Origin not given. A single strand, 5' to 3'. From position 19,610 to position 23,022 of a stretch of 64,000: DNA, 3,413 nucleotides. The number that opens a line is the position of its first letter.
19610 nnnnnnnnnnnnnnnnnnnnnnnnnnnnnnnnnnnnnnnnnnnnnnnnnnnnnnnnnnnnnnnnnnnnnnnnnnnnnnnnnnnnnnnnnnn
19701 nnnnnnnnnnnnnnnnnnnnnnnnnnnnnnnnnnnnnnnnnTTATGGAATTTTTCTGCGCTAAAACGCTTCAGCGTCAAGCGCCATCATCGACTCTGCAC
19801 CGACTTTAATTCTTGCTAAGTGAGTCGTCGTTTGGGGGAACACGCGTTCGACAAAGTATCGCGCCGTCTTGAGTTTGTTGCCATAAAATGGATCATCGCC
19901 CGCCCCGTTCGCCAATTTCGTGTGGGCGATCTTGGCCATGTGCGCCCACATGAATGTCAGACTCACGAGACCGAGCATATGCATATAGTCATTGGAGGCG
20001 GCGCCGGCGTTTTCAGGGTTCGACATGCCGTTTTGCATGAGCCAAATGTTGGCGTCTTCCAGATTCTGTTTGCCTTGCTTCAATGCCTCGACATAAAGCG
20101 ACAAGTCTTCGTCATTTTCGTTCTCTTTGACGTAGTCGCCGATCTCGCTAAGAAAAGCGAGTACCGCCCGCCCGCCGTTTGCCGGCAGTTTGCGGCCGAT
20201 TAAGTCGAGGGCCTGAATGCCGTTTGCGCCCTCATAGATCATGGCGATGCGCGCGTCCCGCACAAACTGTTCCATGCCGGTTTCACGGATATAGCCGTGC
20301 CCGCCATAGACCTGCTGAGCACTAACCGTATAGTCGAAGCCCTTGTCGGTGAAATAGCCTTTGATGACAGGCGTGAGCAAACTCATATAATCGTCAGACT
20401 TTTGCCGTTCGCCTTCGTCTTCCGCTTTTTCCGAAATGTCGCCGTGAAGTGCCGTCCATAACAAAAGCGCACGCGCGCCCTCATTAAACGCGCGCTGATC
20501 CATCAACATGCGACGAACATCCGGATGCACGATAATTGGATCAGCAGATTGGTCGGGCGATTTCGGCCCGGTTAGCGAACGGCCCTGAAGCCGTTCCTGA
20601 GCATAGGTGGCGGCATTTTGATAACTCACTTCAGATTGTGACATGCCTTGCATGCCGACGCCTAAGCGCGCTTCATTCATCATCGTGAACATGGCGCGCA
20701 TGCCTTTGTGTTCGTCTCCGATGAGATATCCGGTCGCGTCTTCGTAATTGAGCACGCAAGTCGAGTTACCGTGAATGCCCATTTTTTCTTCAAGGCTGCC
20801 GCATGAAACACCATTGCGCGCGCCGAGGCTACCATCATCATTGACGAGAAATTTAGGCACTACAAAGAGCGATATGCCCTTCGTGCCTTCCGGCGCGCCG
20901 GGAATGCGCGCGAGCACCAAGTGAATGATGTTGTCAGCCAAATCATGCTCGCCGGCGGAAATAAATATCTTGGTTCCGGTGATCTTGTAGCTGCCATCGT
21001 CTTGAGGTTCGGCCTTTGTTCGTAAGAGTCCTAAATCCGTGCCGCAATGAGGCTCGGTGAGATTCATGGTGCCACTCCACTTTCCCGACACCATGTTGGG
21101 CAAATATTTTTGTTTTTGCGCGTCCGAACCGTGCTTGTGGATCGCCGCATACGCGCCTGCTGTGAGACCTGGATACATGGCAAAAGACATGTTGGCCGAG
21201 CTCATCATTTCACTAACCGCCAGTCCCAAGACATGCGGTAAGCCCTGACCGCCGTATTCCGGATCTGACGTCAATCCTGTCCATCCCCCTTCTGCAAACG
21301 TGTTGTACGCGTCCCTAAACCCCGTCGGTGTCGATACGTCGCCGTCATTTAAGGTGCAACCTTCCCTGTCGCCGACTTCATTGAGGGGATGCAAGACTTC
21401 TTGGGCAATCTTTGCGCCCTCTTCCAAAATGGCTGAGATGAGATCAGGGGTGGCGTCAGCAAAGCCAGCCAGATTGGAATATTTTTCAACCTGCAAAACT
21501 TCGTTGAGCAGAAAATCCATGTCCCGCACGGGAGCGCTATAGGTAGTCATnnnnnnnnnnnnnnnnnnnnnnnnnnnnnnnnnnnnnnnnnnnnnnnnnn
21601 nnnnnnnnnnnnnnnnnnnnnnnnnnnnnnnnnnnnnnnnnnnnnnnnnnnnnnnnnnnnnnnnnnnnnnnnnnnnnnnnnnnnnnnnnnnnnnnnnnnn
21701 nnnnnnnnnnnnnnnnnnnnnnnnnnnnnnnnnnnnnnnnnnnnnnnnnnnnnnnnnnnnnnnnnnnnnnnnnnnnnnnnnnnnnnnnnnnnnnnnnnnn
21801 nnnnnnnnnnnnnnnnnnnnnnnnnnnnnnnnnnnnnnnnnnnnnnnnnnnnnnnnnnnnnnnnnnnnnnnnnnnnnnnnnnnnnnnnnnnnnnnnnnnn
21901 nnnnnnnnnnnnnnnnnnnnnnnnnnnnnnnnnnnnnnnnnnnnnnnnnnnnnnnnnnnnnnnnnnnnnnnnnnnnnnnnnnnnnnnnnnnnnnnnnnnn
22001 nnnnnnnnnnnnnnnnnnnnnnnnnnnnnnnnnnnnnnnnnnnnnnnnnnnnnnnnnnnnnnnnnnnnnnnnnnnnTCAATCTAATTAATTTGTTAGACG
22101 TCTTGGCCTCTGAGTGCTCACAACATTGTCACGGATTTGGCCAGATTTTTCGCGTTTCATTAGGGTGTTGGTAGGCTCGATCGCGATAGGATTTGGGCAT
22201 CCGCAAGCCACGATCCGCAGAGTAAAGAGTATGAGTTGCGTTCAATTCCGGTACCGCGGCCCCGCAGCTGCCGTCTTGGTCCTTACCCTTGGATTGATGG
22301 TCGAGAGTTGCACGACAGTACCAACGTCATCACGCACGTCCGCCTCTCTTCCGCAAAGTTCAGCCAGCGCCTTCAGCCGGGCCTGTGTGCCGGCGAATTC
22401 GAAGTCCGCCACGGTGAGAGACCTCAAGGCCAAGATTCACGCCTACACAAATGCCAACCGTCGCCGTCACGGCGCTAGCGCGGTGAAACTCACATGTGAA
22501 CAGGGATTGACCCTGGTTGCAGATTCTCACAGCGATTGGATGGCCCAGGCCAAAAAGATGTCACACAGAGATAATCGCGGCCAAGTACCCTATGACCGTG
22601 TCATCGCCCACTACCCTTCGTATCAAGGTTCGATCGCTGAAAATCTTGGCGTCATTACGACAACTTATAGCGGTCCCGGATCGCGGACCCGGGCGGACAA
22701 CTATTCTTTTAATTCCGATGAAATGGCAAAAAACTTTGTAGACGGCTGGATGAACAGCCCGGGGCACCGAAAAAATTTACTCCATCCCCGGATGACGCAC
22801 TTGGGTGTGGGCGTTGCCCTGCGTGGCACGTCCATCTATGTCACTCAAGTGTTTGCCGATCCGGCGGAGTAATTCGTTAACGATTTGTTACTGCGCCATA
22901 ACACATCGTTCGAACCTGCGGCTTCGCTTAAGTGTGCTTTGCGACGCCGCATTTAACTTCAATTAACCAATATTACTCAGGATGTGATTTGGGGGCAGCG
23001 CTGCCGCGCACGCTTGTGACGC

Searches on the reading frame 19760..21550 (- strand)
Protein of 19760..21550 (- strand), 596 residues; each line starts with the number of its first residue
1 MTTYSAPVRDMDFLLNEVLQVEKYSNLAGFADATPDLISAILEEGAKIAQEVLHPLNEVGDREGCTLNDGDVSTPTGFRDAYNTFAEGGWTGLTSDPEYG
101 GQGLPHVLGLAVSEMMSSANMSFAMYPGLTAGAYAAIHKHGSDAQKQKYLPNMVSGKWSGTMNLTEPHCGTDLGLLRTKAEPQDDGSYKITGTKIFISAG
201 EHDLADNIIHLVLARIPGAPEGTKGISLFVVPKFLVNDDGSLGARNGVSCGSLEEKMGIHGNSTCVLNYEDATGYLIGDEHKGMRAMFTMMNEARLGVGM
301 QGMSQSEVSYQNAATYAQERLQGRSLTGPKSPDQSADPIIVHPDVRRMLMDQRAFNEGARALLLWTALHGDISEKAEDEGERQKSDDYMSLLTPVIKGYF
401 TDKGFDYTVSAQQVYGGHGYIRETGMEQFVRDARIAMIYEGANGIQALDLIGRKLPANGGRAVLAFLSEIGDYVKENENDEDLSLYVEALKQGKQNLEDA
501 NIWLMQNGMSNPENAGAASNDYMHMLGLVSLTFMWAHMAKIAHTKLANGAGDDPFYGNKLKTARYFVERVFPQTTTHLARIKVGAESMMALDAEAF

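Call 23: search_protein_families(library=ncbifam, proteins=[window:19760-21550:-], max_evalue=0.00001)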
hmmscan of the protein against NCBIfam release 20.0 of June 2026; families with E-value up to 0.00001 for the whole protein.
window:19760-21550:- (596 aa): 16 families
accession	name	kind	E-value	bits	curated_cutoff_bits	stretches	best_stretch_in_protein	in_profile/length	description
NF042972.1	AcrlCoAredClosAcrC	equivalog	1.3e-44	152.5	640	2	79-322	39-269/378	acryloyl-CoA reductase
NF058590.1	AcCoDHFadEBacil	equivalog_domain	9.7e-36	123.4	600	1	97-451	74-406/586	acyl-CoA dehydrogenase FadE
NF043006.1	CyhCrbnylCoADH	equivalog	9.6e-30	103.8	650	1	93-454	52-374/380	cyclohexane-1-carbonyl-CoA dehydrogenase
NF008594.0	PRK11561.1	equivalog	1.1e-28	99.9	545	1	120-478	136-460/540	isovaleryl-CoA dehydrogenase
NF042439.1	SulpropCoADesulf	equivalog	1.2e-24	86.8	600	1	83-446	31-362/379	3-sulfinopropanoyl-CoA desulfinase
NF045552.1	GlutCoADH_Des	equivalog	7.8e-22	78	470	1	80-323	41-273/387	glutaryl-CoA dehydrogenase Acd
NF045652.1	ProlPCPDhRedW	equivalog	1.3e-20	73.6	650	1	63-447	18-366/376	L-prolyl-[peptidyl-carrier protein] dehydrogenase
NF053553.1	prodigi_MBC_PigA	equivalog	8.4e-19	67.9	500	1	79-455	39-379/381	prodigiosin MBC biosynthesis dehydrogenase PigA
NF008997.0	PRK12341.1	equivalog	1.3e-18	67.2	537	1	82-322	43-269/382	acyl-CoA dehydrogenase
TIGR03207.1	cyc_hxne_CoA_dh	equivalog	3.5e-14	52.3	575.35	1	86-320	42-263/372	cyclohexanecarboxyl-CoA dehydrogenase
NF052270.1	Staph_DH_FadE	equivalog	1.4e-11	43.8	600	1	117-208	96-186/400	acyl-CoA dehydrogenase FadE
TIGR03204.1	pimC_large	equivalog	2.8e-11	42.9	623.85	1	74-308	38-257/395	pimeloyl-CoA dehydrogenase large subunit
NF002885.1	PRK03354.1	equivalog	1.2e-10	41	540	1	98-324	59-268/378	crotonobetainyl-CoA dehydrogenase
TIGR03203.1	pimD_small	equivalog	1.5e-08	34.1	652.7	1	80-322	41-267/378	pimeloyl-CoA dehydrogenase small subunit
NF049984.1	Rv1679_FadE16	equivalog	4.3e-06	26.2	600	0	79-291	27-224/371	Rv1679 family acyl-CoA dehydrogenase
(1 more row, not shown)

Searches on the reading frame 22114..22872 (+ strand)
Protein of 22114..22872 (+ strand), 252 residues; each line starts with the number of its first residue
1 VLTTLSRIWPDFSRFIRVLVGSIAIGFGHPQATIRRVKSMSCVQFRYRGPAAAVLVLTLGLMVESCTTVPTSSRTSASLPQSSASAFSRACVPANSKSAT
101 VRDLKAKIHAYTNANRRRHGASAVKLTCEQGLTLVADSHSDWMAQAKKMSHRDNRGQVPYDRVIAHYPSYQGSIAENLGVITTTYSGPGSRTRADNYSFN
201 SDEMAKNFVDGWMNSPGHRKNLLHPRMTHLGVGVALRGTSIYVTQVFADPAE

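Call 23: search_protein_families(library=ncbifam, proteins=[window:22114-22872:+], max_evalue=0.00001)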
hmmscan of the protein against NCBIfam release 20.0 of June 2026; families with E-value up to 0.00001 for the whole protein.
window:22114-22872:+ (252 aa): 2 families
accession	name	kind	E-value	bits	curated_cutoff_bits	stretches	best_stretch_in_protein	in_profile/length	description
TIGR02909.1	spore_YkwD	subfamily_domain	1.1e-12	48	171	1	201-248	78-126/127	uncharacterized protein, YkwD family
NF052539.1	DivAsocLipDalA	equivalog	4.2e-06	26.7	200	0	95-174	38-113/169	divisome-associated lipoprotein DalA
